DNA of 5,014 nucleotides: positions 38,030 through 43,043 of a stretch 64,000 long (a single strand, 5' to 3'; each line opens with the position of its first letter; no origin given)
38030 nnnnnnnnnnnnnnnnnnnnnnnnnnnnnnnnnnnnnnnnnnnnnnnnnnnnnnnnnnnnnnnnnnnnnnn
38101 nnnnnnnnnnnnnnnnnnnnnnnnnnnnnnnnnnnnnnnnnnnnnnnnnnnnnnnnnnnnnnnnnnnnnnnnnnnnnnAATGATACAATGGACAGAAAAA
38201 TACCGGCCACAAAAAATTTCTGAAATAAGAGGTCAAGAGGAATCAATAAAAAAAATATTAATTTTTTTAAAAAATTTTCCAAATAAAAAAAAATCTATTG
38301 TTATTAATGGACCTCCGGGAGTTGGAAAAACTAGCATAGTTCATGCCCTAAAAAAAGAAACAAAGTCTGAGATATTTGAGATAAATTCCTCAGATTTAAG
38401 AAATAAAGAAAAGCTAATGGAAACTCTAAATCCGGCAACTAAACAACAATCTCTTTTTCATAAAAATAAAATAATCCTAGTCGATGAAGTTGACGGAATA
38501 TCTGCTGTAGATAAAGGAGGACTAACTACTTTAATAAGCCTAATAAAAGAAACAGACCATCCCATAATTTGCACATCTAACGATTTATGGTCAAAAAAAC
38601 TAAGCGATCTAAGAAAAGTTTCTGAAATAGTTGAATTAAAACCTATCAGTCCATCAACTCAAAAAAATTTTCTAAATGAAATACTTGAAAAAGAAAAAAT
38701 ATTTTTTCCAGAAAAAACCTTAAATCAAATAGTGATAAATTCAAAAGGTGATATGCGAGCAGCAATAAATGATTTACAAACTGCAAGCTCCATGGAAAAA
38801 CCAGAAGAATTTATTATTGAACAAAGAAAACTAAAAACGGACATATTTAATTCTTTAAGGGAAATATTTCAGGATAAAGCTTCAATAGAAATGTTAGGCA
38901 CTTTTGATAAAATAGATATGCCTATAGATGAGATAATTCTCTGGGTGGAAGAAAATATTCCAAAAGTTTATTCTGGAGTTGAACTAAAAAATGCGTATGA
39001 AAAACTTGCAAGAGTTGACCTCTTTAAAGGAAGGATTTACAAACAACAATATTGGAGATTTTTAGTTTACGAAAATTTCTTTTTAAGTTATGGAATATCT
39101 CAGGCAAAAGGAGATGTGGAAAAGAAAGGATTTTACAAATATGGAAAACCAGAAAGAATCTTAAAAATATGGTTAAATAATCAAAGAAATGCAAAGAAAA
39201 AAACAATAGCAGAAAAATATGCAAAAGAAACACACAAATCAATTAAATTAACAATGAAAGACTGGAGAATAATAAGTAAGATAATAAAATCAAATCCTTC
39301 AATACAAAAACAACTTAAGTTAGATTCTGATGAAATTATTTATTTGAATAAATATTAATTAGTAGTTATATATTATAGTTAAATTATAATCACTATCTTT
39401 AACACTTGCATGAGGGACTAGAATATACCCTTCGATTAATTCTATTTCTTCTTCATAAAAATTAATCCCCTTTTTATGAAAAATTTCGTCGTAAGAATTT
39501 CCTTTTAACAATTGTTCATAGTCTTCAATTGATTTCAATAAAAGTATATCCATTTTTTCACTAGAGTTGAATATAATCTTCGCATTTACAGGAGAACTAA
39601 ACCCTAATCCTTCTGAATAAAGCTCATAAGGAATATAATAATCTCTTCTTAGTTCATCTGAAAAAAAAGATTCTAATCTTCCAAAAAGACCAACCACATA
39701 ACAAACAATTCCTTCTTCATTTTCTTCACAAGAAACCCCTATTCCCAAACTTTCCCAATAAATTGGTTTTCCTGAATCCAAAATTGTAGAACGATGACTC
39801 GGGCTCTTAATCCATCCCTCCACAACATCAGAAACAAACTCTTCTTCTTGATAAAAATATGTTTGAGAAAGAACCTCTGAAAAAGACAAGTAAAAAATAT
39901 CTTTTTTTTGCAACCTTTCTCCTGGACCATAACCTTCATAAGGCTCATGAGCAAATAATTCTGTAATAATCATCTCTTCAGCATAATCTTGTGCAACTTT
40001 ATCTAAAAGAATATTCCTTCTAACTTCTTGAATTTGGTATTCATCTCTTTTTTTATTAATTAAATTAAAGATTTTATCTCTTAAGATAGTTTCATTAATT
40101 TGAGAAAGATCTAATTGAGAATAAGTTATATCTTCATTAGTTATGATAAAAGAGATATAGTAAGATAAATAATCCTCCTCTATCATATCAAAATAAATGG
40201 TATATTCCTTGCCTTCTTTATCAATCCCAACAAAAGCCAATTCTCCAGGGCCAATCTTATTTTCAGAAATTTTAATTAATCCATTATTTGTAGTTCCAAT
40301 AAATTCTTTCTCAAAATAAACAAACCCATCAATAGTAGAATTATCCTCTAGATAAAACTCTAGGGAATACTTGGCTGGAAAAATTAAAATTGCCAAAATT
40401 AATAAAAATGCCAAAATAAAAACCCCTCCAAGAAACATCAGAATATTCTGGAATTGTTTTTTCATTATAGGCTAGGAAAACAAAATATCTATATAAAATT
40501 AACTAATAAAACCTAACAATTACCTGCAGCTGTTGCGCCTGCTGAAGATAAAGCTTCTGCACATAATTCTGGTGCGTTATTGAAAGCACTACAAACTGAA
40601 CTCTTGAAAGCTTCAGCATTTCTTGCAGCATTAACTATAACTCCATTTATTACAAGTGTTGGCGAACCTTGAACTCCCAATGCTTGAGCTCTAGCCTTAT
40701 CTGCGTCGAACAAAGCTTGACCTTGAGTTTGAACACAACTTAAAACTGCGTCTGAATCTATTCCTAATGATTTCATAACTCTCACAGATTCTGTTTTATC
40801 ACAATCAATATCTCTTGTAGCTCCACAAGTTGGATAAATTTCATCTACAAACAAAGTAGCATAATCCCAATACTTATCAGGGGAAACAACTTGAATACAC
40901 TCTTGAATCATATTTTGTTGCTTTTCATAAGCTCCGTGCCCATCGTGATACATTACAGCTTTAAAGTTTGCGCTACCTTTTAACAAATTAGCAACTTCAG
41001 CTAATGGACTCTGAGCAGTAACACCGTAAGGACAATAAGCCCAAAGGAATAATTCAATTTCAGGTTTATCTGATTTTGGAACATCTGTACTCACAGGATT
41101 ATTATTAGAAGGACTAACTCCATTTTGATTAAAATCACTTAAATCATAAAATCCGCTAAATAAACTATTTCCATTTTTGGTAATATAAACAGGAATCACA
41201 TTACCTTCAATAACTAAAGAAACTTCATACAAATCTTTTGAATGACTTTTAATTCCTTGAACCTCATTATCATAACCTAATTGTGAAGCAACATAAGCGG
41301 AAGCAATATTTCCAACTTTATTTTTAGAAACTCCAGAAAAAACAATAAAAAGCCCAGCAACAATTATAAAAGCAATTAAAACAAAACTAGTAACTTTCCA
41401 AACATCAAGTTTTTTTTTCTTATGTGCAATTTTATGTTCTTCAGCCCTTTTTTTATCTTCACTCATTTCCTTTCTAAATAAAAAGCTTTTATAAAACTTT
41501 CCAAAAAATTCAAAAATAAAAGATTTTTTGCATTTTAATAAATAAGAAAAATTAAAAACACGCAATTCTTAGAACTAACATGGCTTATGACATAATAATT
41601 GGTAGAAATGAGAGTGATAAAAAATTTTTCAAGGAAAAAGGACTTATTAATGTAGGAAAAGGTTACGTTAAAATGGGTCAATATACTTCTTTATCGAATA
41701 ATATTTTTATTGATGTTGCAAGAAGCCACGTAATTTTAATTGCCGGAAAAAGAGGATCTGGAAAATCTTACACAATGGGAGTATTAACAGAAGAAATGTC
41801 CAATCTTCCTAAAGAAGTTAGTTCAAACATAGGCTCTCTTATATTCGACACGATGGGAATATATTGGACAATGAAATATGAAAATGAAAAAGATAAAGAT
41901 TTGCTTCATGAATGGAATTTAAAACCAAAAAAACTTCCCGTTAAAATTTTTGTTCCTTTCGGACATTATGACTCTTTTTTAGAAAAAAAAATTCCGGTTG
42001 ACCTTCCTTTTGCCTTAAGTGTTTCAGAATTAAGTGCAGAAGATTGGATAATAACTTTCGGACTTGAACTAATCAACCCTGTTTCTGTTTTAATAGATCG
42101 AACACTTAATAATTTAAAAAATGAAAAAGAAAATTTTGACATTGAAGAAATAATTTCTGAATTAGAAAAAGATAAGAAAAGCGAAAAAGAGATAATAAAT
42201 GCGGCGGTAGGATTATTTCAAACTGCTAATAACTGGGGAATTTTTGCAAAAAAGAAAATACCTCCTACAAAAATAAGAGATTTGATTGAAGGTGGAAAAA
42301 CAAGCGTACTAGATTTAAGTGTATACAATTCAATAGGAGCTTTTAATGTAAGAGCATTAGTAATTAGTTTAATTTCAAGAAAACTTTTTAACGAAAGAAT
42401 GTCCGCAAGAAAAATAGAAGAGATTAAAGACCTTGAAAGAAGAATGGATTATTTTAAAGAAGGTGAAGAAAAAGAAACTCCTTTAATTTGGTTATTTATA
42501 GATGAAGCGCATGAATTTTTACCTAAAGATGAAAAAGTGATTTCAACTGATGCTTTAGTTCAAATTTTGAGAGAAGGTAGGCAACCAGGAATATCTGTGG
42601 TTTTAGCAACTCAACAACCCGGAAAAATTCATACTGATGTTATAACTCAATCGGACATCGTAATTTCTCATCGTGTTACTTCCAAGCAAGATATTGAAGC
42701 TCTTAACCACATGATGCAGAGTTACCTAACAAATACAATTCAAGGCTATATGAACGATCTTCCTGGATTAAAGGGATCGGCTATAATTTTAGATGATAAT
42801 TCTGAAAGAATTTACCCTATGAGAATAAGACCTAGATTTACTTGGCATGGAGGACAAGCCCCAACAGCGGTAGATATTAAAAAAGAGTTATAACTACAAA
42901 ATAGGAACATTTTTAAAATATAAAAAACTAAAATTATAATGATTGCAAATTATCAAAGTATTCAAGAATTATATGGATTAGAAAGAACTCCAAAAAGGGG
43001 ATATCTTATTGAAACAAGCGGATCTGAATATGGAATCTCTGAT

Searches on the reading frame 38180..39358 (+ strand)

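Call 8: search_protein_families(library=pfam, proteins=[window:38180-39358:+], max_evalue=0.1)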
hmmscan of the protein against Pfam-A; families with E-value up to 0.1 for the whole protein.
window:38180-39358:+ (392 aa): 34 families (the best 25 are shown)
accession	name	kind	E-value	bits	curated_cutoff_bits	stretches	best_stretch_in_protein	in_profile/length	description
PF00004.35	AAA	-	2.4e-14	54.3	21.2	1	41-138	2-113/131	ATPase family associated with various cellular activities (AAA)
PF21960.2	RCF1-5-like_lid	-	6e-08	33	27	1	164-203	2-42/43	RCF1/5-like, AAA+ ATPase lid domain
PF03215.21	Rad17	-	1e-07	32.5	23.8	1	3-92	8-101/186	Rad17 P-loop domain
PF05496.18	RuvB_N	-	1.3e-07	31.9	27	1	9-94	2-90/159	Holliday junction DNA helicase RuvB P-loop domain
PF13173.12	AAA_14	-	4.3e-07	30.4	27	1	37-156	2-123/129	AAA domain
PF01695.23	IstB_IS21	-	2.8e-06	27.4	24.1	1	32-135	87-194/238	IstB-like ATP binding protein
PF13238.12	AAA_18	-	2.9e-06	28.2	29.4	1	40-113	1-72/128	AAA domain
PF25361.1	AAA_lid_RFC1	-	8.3e-06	25.6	34.9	1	163-206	6-49/59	RFC1-like, AAA+ ATPase lid domain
PF20720.3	nSTAND3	-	1.5e-05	25.2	27.2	1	35-122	15-98/155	Novel STAND NTPase 3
PF13401.12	AAA_22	-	1.8e-05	25.5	27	1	37-96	5-67/130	AAA domain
PF14532.12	Sigma54_activ_2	-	5e-05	24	25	1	22-141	6-115/138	Sigma-54 interaction domain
PF00910.28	RNA_helicase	-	5.8e-05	24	21.5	1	40-131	1-84/105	RNA helicase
PF13191.12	AAA_16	-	0.0002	22.3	32.6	1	17-63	3-50/167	AAA ATPase domain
PF07728.20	AAA_5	-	0.0002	21.8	22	1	40-108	2-79/139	AAA domain (dynein-related subfamily)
PF16193.11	AAA_assoc_2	-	0.00024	21.7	34.3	1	171-219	2-52/81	AAA C-terminal domain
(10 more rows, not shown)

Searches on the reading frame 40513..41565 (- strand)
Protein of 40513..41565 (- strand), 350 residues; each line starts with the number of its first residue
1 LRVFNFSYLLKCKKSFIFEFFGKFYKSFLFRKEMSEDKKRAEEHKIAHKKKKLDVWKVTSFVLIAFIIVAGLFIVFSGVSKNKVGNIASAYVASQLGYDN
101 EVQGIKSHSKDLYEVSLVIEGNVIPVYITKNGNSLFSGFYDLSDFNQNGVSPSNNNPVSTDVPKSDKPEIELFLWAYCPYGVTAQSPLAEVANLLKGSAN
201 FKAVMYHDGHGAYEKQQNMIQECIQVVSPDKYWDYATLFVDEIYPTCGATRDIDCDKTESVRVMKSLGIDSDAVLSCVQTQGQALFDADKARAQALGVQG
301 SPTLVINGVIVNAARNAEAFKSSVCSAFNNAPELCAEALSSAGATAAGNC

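Call 15: search_protein_families(library=pfam, proteins=[window:40513-41565:-], max_evalue=0.1)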
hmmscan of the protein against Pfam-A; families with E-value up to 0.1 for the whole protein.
window:40513-41565:- (350 aa): 5 families
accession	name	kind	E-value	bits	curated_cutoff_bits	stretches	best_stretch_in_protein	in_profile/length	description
PF13462.12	Thioredoxin_4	-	3.8e-06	27.6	23.2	1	178-322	25-161/165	Thioredoxin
PF01323.26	DSBA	-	1.9e-05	25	25.6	1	257-322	122-188/191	DSBA-like thioredoxin domain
PF25011.1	VSR_TRX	-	0.003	17.7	27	1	219-310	94-193/208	Vacuolar sorting receptor thioredoxin-like domain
PF09323.15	DUF1980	-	0.072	14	25.9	0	15-74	37-94/110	DUF1980 N-terminal domain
PF10140.15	YukC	-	0.076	12.4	27.4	0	31-83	168-220/357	WXG100 protein secretion system (Wss), protein YukC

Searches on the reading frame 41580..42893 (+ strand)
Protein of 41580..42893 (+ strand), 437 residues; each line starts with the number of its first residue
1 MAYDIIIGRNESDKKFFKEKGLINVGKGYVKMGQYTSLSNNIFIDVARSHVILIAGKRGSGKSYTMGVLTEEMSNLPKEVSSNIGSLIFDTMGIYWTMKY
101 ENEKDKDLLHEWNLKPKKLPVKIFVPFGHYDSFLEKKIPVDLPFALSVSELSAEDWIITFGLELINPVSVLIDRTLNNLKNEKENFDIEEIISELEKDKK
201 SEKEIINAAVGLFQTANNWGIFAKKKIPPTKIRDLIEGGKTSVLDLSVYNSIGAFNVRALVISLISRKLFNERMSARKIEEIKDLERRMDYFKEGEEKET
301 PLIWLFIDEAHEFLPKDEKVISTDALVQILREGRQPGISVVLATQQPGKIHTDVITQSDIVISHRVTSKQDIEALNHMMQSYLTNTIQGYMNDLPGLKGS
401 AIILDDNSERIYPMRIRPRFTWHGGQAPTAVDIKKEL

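Call 8: search_protein_families(library=pfam, proteins=[window:41580-42893:+], max_evalue=0.1)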
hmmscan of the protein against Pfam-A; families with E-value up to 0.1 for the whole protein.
window:41580-42893:+ (437 aa): 15 families
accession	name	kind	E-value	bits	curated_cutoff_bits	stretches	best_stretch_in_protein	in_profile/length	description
PF01935.23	DUF87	-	1.1e-12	48.9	23.2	1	42-252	14-207/220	Helicase HerA, central domain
PF05872.18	HerA_C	-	4.3e-08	32.7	22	1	296-386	252-343/502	Helicase HerA-like C-terminal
PF05707.18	Zot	-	4.9e-07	29.8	20.3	1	255-365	34-146/197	Zonular occludens toxin (Zot)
PF00004.35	AAA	-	4.3e-05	24.4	21.2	1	289-361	47-126/131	ATPase family associated with various cellular activities (AAA)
PF10412.15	TrwB_AAD_bind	-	0.00016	21.2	20.5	0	297-350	240-286/387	Type IV secretion-system coupling protein DNA-binding domain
PF01580.24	FtsK_SpoIIIE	-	0.0013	18.7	24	0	29-67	19-57/221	FtsK/SpoIIIE family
PF13238.12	AAA_18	-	0.01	16.7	29.4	0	52-101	1-44/128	AAA domain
PF13555.12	AAA_29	-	0.013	15.7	27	0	44-63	17-36/61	P-loop containing region of AAA domain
PF06414.18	Zeta_toxin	-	0.015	15.2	22.3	1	48-74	15-41/199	Zeta toxin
PF13173.12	AAA_14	-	0.028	14.9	27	0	50-74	3-27/129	AAA domain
PF16796.11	Microtub_bd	-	0.055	13.8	27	0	51-78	93-121/155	Microtubule binding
PF24389.1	ORC-CDC6-like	-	0.06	12.5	27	0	41-100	25-82/571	ORC-CDC6-like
PF13191.12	AAA_16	-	0.066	14.1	32.6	0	48-73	21-48/167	AAA ATPase domain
PF24111.1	DUF7386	-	0.073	13.7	28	0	166-187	32-53/86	Family of unknown function (DUF7386)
PF13342.12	Toprim_Crpt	-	0.082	13.3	32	0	219-244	7-32/60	C-terminal repeat of topoisomerase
